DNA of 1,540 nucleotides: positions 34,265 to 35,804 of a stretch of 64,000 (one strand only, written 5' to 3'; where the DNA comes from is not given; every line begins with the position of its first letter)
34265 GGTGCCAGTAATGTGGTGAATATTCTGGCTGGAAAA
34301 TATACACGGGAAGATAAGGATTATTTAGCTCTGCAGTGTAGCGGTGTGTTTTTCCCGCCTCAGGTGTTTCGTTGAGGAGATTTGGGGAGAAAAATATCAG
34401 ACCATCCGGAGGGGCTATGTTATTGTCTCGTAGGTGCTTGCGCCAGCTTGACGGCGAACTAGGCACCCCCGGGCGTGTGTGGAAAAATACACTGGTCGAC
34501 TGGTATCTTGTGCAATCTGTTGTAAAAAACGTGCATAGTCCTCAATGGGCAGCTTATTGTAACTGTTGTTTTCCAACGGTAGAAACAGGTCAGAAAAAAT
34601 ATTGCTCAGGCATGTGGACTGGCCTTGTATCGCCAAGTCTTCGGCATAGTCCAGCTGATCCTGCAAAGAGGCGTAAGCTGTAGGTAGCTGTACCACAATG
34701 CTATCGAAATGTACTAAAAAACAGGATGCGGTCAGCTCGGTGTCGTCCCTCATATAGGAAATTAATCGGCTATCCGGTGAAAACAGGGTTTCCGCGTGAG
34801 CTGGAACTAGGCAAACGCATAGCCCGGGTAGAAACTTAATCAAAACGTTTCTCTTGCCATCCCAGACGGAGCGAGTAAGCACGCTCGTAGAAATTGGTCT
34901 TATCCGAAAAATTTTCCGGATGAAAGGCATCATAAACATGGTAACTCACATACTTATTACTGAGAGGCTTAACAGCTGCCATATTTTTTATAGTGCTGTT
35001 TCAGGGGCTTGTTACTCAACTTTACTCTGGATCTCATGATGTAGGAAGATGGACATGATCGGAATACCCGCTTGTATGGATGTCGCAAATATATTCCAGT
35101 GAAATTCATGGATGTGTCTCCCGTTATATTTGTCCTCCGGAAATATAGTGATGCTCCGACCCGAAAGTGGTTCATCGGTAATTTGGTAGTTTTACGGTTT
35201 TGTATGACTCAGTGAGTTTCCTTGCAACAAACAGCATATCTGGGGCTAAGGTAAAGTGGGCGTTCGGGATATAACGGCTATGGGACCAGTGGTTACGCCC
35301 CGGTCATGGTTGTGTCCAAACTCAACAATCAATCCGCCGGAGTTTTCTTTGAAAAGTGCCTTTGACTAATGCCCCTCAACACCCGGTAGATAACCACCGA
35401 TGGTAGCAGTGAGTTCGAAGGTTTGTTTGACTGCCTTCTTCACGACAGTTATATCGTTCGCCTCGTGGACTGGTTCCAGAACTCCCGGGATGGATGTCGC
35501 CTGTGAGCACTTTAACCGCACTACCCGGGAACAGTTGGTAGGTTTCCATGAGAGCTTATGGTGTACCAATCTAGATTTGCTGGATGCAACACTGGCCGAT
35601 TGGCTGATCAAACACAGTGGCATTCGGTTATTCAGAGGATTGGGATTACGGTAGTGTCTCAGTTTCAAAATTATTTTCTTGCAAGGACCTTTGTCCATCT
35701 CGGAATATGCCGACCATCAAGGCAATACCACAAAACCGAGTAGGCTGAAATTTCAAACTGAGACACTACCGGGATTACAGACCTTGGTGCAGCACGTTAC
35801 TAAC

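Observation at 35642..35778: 121-bp MITE-like insertion with 23-bp inverted repeats and an 8-bp target-site duplication upstream of mreB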

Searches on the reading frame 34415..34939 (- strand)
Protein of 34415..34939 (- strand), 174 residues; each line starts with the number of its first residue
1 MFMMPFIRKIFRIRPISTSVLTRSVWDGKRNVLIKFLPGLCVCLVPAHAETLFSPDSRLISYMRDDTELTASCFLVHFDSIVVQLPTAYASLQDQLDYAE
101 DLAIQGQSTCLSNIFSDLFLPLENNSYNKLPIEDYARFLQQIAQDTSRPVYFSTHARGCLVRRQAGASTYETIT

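Call 42: find_homologous_proteins(query=window:34415-34939:-, max_evalue=0.00001)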
Query window:34415-34939:- (174 aa): 4 proteins with E <= 0.00001 among 21 candidates.
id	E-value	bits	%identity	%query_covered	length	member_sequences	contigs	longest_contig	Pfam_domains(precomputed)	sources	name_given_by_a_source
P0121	1.4e-66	241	100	64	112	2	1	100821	-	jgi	-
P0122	8.7e-59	216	65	91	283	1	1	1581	-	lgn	-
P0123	8.1e-26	109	44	80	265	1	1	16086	-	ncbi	-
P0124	1.4e-22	98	37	78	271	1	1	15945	-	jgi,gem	-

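Call 43: find_encoding_contigs(protein=P0122, flank=6000, max_places=3)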
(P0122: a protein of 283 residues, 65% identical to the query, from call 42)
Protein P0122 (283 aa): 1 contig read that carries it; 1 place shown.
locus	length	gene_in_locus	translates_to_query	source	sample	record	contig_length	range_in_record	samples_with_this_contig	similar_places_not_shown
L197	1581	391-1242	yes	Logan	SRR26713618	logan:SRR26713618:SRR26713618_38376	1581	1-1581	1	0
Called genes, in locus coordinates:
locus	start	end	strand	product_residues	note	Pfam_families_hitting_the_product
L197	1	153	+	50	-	?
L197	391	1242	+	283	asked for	-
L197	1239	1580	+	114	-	?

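Call 44: find_encoding_contigs(protein=P0123, flank=6000, max_places=3)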
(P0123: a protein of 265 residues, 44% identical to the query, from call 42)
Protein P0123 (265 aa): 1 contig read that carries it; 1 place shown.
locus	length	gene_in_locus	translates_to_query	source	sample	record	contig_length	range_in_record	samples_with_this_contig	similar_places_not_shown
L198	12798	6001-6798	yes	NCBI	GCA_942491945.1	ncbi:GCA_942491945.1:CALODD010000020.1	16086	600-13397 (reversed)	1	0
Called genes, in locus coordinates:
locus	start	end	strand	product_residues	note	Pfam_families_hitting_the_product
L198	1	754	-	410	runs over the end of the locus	PF07719:TPR_2 (faint), PF13432:TPR_16 (weak), PF14559:TPR_19, PF04575:SlipAM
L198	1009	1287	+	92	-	PF05899:Cupin_3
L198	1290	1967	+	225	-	-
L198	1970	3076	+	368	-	PF04340:DUF484, PF00990:GGDEF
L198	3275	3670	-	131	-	PF02661:Fic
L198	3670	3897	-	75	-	-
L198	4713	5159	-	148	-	-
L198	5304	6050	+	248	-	PF01553:Acyltransferase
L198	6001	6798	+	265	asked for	-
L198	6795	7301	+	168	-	PF08534:Redoxin, PF00255:GSHPx (faint), PF00578:AhpC-TSA, PF00085:Thioredoxin, PF13098:Thioredoxin_2 (weak), PF13905:Thioredoxin_8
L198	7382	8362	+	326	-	PF00056:Ldh_1_N, PF02866:Ldh_1_C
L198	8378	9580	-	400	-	PF03349:Toluene_X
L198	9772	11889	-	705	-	PF17804:TSP_NTD, PF00595:PDZ, PF17820:PDZ_6 (faint), PF03572:Peptidase_S41, PF11818:DUF3340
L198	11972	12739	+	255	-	PF03883:H2O2_YaaD, PF21818:DUF6884 (weak)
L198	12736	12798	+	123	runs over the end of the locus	PF00085:Thioredoxin, PF13098:Thioredoxin_2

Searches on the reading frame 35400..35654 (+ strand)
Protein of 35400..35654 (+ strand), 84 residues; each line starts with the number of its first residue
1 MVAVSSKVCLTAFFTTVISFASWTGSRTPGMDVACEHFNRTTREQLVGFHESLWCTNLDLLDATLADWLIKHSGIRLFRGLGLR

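Call 16: search_protein_families(library=pfam, proteins=[window:35400-35654:+], max_evalue=0.01)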
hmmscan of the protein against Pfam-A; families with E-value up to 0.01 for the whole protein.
window:35400-35654:+ (84 aa): 0 families

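Call 53: search_protein_representatives(protein=window:35400-35651:+)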
Query: 84 residues. Proteins with E-value up to 0.001 (for the whole library): 49; up to 1e-10: 1; up to 1e-30: 0. The best 49 are listed.
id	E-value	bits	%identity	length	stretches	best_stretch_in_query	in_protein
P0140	2.0e-15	72.4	38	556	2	22-81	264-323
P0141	1.8e-10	56.6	48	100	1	22-84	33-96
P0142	4.4e-08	49.0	46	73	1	23-83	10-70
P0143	1.2e-07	47.6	44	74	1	22-84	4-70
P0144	5.0e-07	45.6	44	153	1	22-83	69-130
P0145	5.7e-07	45.4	45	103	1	22-81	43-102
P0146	4.2e-06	42.6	29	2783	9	7-80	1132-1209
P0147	4.6e-06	42.5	42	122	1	22-76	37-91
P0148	5.4e-06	42.3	42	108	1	31-82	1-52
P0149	6.9e-06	42.0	42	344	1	23-84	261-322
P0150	7.6e-06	41.8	49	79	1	31-83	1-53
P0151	1.2e-05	41.2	33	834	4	9-50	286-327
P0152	2.2e-05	40.4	43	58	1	20-70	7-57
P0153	3.0e-05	39.9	43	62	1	29-82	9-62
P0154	3.8e-05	39.6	40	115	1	23-84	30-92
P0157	7.3e-05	38.7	40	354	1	23-77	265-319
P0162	9.5e-05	38.3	42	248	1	23-82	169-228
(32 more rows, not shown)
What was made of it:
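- Tried and rejected: The exhaustive HMMER search overturned that: it is a decayed transposase fragment (call 53).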

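Call 54: search_protein_families(library=pfam, proteins=[P0140, P0141, P0149, P0157, P0144, P0162, P0146, P0151], max_evalue=0.001)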
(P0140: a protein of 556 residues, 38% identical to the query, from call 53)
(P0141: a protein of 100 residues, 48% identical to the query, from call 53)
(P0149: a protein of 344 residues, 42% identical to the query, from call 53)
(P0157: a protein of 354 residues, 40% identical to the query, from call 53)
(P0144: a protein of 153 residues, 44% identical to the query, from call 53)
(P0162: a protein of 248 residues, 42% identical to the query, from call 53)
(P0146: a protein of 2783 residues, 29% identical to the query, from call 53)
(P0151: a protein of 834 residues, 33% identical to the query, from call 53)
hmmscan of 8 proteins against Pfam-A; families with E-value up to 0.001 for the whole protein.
P0140 (556 aa): 8 families
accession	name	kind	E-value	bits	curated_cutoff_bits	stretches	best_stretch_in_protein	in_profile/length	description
PF13683.12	rve_3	-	1.7e-28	98.6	26.5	2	261-328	3-67/67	Integrase core domain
PF00665.32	rve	-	9.4e-22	77.6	32.6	2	179-271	5-102/102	Integrase core domain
PF13333.12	rve_2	-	2.1e-10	41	22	2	296-331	16-51/56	Integrase core domain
PF13518.12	HTH_28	-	7.7e-08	32.7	25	1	33-81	2-51/52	Helix-turn-helix domain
PF13565.12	HTH_32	-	9.9e-07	29.7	33.7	1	58-137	1-73/73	Homeodomain-like domain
PF13384.12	HTH_23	-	2e-05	24.7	24.6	1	31-74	5-49/50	Homeodomain-like domain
PF13551.12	HTH_29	-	0.00011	22.6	28.1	1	42-81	11-53/64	Winged helix-turn helix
PF13610.12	DDE_Tnp_IS240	-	0.00054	20.5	27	0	189-300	11-122/139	DDE domain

P0141 (100 aa): 1 family
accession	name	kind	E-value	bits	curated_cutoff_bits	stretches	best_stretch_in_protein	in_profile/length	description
PF13683.12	rve_3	-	7.2e-08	32.5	26.5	1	38-98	11-67/67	Integrase core domain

P0149 (344 aa): 1 family
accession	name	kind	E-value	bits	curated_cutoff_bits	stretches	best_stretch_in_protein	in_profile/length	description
PF13683.12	rve_3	-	2e-14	53.5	26.5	1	256-324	2-67/67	Integrase core domain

P0157 (354 aa): 5 families
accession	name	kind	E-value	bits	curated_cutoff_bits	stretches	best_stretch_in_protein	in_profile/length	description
PF13683.12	rve_3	-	2.2e-14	53.4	26.5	1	259-328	1-67/67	Integrase core domain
PF00665.32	rve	-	4.7e-08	33.7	32.6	1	177-271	3-102/102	Integrase core domain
PF13565.12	HTH_32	-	3.3e-07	31.2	33.7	1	58-139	1-73/73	Homeodomain-like domain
PF13384.12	HTH_23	-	2.1e-06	27.8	24.6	1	31-68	5-43/50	Homeodomain-like domain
PF13518.12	HTH_28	-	2e-05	25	25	1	32-84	1-52/52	Helix-turn-helix domain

P0144 (153 aa): 1 family
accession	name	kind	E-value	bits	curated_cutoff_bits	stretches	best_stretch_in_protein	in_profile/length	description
PF13683.12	rve_3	-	1.8e-12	47.2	26.5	1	66-133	3-67/67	Integrase core domain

P0162 (248 aa): 2 families
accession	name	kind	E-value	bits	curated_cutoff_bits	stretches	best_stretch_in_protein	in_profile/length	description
PF13683.12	rve_3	-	2e-11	43.9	26.5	1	165-232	3-67/67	Integrase core domain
PF00665.32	rve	-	8.4e-07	29.6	32.6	1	89-175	11-102/102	Integrase core domain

P0146 (2783 aa): 4 families
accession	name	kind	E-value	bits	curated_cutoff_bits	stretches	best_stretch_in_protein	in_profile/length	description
PF07021.18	MetW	-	1.1e-30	107.1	21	0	1219-1254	136-171/193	Methionine biosynthesis protein MetW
PF25723.1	HU_inhibitor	-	7.6e-15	55.3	27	0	164-202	10-48/72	Bacteriophage inhibitor of histone-like protein HU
PF24408.1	wHTH-Calcineurin_assc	-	9.8e-05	22.6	27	0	1625-1644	6-25/56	wHTH-Calcineurin_assc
PF19395.4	DUF5970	-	0.00015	22.7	25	0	1301-1324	17-40/77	Family of unknown function (DUF5970)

P0151 (834 aa): 2 families
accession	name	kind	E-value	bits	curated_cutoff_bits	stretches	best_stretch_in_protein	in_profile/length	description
PF01400.30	Astacin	-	1.5e-35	123.1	22.5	1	12-173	2-162/189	Astacin (Peptidase family M12A)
PF13517.12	FG-GAP_3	-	1.2e-18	67.9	26.9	1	250-325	1-61/61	FG-GAP-like repeat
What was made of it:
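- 35441..35649 (+): IS481-family transposase pseudogene remnant, the part upstream of the MITE (equivalent to residues ~257-325 of ~350-aa homologues). This is the real content of the '84-codon ORF'. Exhaustive HMMER search: 49 hits, best E = 2e-15, matching residues ~264-323 of rve/rve_3 proteins (calls 53, 54).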

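Call 57: search_protein_families(library=ncbifam, proteins=[P0157, P0149, P0140], max_evalue=0.001)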
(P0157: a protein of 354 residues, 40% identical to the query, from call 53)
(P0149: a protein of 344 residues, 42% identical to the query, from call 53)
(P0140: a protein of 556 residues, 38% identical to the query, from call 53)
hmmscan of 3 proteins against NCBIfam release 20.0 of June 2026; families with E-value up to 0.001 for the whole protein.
P0157 (354 aa): 5 families
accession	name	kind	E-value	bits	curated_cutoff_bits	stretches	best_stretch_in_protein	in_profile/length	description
NF033577.2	transpos_IS481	equivalog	2.8e-47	161.6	224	1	33-329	2-281/284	IS481 family transposase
NF033516.0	transpos_IS3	equivalog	2.4e-22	79.7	160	1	41-328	99-365/369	IS3 family transposase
NF033563.0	transpos_IS30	equivalog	5.5e-09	36.1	80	1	184-286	138-238/267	IS30 family transposase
NF033545.0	transpos_IS630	equivalog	4.7e-07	29.5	100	0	33-175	2-140/299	IS630 family transposase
NF033546.1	transpos_IS21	equivalog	1.5e-05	24.7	160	1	252-320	205-271/294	IS21 family transposase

P0149 (344 aa): 2 families
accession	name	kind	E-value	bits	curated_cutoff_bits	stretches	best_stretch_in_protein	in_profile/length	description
NF033577.2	transpos_IS481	equivalog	5.1e-28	98.4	224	1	221-326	177-282/284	IS481 family transposase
NF033516.0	transpos_IS3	equivalog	1.5e-16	60.6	160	1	223-327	262-368/369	IS3 family transposase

P0140 (556 aa): 6 families
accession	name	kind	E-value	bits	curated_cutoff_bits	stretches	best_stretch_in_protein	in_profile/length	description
NF033577.2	transpos_IS481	equivalog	4.4e-118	393.9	224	2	33-331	2-283/284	IS481 family transposase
NF033516.0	transpos_IS3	equivalog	1.6e-45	156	160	2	42-331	100-368/369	IS3 family transposase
NF033563.0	transpos_IS30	equivalog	7.3e-21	75.1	80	2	126-288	70-240/267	IS30 family transposase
NF033546.1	transpos_IS21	equivalog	1.5e-10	41.1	160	0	244-330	197-280/294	IS21 family transposase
NF033587.1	transpos_IS6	equivalog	1.3e-07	31.5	125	0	169-292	58-179/202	IS6 family transposase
NF033545.0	transpos_IS630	equivalog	5.1e-05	22.9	100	0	36-201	5-166/299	IS630 family transposase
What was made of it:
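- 35441..35649 (+): NCBIfam IS481: 394 bits against a cut-off of 224 for P0140 (call 57).
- On IS481 family (interrupted target): The homologues of the fragment hit NF033577 (394 bits against a cut-off of 224 for P0140; it is the best hit for P0157 and P0149) and rve/rve_3 (calls 54, 57).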

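Call 58: find_encoding_contigs(protein=P0141, flank=4000, max_places=4)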
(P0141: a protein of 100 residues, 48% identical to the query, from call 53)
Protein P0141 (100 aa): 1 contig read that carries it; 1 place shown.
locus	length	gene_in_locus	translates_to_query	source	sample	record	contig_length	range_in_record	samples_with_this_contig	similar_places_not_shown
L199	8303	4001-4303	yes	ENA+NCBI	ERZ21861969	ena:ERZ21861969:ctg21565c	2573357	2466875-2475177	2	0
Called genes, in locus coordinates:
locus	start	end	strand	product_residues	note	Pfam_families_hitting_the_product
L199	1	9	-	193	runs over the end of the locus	-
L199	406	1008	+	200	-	PF06181:Urate_ox_N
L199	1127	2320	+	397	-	PF00202:Aminotran_3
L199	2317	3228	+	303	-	PF02729:OTCace_N, PF00185:OTCace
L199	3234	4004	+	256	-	PF00561:Abhydrolase_1 (faint), PF12146:Hydrolase_4 (weak)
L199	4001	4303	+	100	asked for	PF13683:rve_3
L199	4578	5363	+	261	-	PF01738:DLH, PF00326:Peptidase_S9 (faint), PF02230:Abhydrolase_2 (weak)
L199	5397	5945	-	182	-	PF00929:RNase_T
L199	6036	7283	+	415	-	PF16491:Peptidase_M48_N, PF01435:Peptidase_M48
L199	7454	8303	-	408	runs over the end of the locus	PF00764:Arginosuc_synth, PF06508:QueC (faint), PF24167:DUF7411 (weak), PF20979:Arginosuc_syn_C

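Call 59: find_encoding_contigs(protein=P0157, flank=3000, max_places=4)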
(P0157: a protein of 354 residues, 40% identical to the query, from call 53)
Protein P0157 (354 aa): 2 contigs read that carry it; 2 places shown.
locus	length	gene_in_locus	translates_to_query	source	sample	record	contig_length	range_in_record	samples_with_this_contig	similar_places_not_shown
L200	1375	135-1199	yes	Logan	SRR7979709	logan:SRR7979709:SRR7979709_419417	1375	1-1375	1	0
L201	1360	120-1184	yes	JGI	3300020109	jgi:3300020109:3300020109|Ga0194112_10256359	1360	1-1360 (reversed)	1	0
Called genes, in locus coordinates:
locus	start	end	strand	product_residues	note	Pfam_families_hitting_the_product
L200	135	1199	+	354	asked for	PF13384:HTH_23 (weak), PF13565:HTH_32 (weak), PF00665:rve, PF13683:rve_3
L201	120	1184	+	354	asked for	PF13384:HTH_23 (weak), PF13565:HTH_32 (weak), PF00665:rve, PF13683:rve_3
